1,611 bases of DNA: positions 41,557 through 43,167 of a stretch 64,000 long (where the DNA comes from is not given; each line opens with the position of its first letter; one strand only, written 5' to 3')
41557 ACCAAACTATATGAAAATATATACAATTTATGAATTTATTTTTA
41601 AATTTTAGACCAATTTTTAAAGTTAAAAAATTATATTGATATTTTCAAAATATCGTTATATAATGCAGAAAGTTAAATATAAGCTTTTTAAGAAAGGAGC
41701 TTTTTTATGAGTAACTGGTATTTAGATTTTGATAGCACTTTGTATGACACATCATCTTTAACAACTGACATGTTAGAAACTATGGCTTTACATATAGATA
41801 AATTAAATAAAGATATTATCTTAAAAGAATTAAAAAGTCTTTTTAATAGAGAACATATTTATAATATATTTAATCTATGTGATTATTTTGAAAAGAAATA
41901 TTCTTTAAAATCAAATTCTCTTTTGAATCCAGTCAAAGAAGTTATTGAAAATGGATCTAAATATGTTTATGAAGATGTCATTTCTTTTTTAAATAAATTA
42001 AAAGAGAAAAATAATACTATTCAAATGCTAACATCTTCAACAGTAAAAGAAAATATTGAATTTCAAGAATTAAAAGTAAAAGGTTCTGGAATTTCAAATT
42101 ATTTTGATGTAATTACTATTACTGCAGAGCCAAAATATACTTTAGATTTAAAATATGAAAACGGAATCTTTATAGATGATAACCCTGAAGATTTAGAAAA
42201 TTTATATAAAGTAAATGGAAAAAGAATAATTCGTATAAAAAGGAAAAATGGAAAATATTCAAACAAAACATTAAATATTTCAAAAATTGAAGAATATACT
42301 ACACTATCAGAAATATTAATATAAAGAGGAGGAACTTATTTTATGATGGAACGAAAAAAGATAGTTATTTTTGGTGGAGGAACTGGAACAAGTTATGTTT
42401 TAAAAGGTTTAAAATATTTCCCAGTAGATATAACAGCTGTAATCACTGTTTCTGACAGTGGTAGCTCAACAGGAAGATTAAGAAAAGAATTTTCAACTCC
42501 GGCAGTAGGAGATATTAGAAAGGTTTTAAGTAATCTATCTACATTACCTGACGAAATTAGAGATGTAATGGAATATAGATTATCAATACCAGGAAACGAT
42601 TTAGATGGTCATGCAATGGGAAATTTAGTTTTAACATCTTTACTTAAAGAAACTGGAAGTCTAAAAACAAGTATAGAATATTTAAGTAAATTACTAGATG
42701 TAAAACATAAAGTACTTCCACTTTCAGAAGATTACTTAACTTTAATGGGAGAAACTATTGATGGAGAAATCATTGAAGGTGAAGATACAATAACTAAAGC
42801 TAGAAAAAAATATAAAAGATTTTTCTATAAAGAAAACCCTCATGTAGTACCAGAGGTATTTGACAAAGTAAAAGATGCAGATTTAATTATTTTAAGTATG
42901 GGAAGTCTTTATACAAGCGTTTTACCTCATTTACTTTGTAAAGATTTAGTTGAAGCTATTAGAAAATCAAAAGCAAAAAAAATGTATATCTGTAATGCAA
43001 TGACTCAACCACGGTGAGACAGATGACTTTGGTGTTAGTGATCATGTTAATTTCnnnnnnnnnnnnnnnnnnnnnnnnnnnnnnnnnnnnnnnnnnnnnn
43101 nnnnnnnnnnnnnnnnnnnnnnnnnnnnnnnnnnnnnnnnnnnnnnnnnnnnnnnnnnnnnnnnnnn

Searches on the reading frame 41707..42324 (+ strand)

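Call 18: search_protein_families(library=pfam, max_evalue=0.001, proteins=[window:41707-42324:+])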
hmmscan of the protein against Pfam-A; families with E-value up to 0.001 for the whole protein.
window:41707-42324:+ (205 aa): 2 families
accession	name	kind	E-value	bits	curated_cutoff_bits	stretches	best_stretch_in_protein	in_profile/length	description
PF13419.12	HAD_2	-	6.1e-07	30.2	23.8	1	7-140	4-129/178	Haloacid dehalogenase-like hydrolase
PF00702.32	Hydrolase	-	1.7e-05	25.8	26.4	1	6-140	6-147/191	haloacid dehalogenase-like hydrolase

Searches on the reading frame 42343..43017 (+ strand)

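Call 18: search_protein_families(library=pfam, max_evalue=0.001, proteins=[window:42343-43017:+])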
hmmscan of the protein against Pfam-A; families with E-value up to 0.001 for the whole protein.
window:42343-43017:+ (224 aa): 1 family
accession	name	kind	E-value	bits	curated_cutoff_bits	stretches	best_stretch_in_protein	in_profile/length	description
PF01933.23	CofD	-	3.4e-69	233.7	30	1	7-223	1-220/290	2-phospho-L-lactate transferase CofD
